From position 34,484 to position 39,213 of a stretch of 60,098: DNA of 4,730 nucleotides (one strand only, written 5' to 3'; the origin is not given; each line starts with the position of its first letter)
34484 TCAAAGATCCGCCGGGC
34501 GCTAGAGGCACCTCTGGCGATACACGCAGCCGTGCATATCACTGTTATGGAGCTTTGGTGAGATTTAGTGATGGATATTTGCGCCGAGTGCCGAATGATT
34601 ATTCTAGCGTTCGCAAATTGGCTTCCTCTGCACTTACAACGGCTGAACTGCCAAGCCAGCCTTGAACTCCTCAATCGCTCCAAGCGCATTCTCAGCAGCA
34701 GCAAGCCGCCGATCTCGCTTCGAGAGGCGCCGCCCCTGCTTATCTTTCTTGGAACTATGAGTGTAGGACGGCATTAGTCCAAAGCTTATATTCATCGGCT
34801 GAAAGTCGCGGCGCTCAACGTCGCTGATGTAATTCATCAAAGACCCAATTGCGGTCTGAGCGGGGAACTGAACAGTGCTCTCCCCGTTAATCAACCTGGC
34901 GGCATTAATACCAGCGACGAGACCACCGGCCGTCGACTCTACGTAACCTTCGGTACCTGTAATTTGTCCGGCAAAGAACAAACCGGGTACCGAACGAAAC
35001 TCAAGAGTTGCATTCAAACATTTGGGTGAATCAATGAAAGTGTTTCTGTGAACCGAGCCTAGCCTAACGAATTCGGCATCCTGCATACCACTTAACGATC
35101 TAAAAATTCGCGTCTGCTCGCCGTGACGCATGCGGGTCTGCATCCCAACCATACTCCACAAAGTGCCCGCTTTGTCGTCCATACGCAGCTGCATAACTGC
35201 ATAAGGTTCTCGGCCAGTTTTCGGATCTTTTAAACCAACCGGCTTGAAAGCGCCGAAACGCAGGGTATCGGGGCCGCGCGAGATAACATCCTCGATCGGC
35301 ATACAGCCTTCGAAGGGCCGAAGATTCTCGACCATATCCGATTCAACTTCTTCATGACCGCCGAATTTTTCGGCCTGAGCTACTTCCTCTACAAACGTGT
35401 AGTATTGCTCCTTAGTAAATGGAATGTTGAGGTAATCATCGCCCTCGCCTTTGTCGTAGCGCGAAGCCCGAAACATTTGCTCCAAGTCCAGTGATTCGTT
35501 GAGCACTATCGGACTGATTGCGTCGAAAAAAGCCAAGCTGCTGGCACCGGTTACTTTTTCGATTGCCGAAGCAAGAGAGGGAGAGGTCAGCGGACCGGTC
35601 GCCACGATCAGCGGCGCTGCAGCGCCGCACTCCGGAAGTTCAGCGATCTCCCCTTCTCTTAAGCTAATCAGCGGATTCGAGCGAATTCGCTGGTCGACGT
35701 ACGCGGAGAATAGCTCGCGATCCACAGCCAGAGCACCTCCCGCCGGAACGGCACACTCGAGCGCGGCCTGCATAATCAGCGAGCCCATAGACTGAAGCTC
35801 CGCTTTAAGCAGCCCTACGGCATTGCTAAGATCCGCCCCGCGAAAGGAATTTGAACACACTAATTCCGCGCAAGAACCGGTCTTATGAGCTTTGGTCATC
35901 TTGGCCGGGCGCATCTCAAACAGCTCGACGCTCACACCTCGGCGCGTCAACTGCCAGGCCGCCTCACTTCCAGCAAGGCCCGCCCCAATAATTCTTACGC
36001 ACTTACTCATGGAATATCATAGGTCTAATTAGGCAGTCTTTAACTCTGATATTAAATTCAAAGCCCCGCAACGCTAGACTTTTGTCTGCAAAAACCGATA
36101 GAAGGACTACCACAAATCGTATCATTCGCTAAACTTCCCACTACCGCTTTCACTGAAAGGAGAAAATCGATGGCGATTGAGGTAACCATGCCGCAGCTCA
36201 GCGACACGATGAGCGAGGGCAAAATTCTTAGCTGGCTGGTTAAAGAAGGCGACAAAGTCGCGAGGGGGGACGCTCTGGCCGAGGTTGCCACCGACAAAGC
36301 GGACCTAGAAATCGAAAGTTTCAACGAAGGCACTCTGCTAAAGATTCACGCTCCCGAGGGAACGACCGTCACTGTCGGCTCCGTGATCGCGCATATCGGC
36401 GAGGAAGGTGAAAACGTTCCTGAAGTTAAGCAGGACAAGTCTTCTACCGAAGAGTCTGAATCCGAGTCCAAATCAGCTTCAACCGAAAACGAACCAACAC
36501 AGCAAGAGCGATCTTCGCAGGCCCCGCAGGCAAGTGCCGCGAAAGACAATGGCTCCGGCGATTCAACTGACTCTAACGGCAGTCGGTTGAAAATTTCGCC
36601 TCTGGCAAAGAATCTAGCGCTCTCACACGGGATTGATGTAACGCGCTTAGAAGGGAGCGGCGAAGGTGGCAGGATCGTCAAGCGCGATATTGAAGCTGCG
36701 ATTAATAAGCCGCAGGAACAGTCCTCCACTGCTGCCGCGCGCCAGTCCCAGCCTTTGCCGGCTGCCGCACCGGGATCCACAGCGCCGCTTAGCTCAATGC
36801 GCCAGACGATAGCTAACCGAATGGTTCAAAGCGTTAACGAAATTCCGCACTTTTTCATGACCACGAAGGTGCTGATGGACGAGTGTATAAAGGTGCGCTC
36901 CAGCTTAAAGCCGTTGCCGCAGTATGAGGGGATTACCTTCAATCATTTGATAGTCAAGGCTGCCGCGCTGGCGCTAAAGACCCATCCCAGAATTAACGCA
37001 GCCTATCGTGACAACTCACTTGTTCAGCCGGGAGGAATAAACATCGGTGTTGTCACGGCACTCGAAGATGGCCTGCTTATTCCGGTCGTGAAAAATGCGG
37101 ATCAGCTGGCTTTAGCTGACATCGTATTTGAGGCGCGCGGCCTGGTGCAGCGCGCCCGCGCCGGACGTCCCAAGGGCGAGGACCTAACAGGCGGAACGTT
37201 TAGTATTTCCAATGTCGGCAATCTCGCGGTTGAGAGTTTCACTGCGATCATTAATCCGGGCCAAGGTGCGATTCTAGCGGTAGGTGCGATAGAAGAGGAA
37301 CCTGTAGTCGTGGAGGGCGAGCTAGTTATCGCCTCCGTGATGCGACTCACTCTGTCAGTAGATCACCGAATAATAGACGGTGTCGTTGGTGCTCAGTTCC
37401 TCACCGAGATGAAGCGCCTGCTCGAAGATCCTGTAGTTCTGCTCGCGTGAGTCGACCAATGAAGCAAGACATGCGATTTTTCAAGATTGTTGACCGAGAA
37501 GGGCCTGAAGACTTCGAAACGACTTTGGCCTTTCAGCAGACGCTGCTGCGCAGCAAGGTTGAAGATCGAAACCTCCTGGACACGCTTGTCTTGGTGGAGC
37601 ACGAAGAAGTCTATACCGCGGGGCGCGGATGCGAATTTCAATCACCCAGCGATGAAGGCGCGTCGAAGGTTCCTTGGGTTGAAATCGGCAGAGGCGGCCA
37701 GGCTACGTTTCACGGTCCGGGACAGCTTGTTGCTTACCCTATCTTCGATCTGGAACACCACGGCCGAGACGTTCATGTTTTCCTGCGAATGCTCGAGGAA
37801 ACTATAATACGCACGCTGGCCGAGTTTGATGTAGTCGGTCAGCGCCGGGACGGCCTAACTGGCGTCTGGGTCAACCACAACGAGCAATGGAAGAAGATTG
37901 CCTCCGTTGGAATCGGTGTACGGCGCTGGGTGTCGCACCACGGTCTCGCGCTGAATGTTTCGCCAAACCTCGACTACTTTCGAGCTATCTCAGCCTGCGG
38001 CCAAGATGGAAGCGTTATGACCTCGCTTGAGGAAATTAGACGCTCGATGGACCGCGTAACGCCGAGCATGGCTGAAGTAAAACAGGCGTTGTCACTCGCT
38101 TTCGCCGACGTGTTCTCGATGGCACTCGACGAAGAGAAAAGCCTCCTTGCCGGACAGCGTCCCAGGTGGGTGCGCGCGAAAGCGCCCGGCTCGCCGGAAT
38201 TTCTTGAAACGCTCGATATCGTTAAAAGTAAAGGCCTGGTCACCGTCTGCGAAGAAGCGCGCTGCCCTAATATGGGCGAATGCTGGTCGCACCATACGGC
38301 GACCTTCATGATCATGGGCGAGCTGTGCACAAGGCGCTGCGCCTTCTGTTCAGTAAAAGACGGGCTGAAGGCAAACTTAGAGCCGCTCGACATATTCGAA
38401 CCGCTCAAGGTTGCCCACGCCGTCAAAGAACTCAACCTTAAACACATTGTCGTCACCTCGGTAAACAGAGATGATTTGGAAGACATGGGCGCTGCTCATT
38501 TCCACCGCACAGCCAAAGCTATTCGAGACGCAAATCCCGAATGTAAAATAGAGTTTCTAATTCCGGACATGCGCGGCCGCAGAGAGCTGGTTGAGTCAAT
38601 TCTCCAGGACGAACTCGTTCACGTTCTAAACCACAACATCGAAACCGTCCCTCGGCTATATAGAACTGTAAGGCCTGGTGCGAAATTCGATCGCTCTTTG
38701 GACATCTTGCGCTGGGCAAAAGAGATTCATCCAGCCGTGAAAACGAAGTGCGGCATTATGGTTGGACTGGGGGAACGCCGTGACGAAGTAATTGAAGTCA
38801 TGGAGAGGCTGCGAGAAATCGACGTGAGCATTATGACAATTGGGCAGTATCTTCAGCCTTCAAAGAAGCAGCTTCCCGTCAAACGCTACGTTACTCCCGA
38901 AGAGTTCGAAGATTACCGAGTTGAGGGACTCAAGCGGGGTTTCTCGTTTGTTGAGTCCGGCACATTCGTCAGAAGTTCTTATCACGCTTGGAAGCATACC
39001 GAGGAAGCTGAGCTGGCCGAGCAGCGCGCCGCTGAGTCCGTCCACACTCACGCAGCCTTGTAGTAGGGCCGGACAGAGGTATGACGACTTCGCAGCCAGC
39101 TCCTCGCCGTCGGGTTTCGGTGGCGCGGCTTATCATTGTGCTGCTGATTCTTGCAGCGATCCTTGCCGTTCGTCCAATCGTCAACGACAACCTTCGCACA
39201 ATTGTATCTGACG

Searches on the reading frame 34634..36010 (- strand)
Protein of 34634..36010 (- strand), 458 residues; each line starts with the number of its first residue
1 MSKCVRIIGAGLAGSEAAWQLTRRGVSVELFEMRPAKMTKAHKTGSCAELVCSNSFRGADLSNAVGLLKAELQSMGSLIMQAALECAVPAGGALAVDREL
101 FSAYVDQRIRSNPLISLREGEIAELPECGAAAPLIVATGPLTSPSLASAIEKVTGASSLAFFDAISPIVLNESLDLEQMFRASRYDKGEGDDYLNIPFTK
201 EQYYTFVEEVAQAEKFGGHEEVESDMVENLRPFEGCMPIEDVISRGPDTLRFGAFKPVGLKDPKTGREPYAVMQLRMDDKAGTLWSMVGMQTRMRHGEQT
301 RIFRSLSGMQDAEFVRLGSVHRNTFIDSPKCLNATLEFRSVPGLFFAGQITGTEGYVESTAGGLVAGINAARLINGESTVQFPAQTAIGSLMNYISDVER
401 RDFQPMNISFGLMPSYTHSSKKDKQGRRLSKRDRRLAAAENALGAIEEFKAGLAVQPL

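Call 21: search_protein_families(library=pfam, proteins=[window:34634-36010:-], max_evalue=0.001)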
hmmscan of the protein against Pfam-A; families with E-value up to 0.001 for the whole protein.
window:34634-36010:- (458 aa): 4 families
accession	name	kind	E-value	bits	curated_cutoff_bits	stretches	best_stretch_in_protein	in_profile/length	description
PF01134.28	GIDA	-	2.5e-93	313.7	22.1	1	5-377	2-390/391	Glucose inhibited division protein A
PF13450.12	NAD_binding_8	-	7.3e-07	29.8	21.9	1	7-35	1-29/68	NAD(P)-binding Rossmann-like domain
PF01266.30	DAO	-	3.9e-06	27.1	27.9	1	7-98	4-94/353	FAD dependent oxidoreductase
PF03486.20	HI0933_like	-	6.1e-05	23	50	0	5-46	3-44/244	HI0933-like protein Rossmann domain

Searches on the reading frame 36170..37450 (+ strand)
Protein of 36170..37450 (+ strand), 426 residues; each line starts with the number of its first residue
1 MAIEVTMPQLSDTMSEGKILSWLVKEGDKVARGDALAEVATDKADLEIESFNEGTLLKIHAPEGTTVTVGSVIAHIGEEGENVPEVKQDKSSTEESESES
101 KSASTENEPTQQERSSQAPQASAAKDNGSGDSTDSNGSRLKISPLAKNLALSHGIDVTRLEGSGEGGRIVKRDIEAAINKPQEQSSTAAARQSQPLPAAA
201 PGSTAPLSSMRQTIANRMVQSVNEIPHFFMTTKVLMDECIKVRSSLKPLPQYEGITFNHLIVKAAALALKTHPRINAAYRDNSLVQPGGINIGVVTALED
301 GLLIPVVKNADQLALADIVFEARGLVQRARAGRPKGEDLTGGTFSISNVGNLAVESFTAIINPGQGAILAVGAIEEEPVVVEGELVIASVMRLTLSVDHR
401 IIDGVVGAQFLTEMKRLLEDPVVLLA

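Call 21: search_protein_families(library=pfam, proteins=[window:36170-37450:+], max_evalue=0.001)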
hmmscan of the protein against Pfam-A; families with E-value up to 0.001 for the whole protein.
window:36170-37450:+ (426 aa): 4 families
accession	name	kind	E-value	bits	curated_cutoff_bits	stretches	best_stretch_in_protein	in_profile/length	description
PF00198.28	2-oxoacid_dh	-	6.3e-77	258.6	23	1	203-425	5-231/232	2-oxoacid dehydrogenases acyltransferase (catalytic domain)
PF00364.28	Biotin_lipoyl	-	2.9e-20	72.3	22.1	1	4-76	2-73/73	Biotin-requiring enzyme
PF02817.22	E3_binding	-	9.7e-12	45.3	23.7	1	141-175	2-36/36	e3 binding domain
PF13533.13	Biotin_lipoyl_2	-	1.8e-05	24.9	29.8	1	16-38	8-30/32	Biotin-lipoyl like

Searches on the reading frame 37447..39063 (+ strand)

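Call 21: search_protein_families(library=pfam, proteins=[window:37447-39063:+], max_evalue=0.001)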
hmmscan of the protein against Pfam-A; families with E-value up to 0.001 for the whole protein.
window:37447-39063:+ (538 aa): 2 families
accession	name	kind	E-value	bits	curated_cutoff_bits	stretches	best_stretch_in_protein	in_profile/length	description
PF21948.1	LplA-B_cat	-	5.8e-33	115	27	1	24-219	3-199/200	Lipoyl protein ligase A/B catalytic domain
PF04055.27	Radical_SAM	-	8.2e-18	65.6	29.5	1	289-455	2-166/166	Radical SAM superfamily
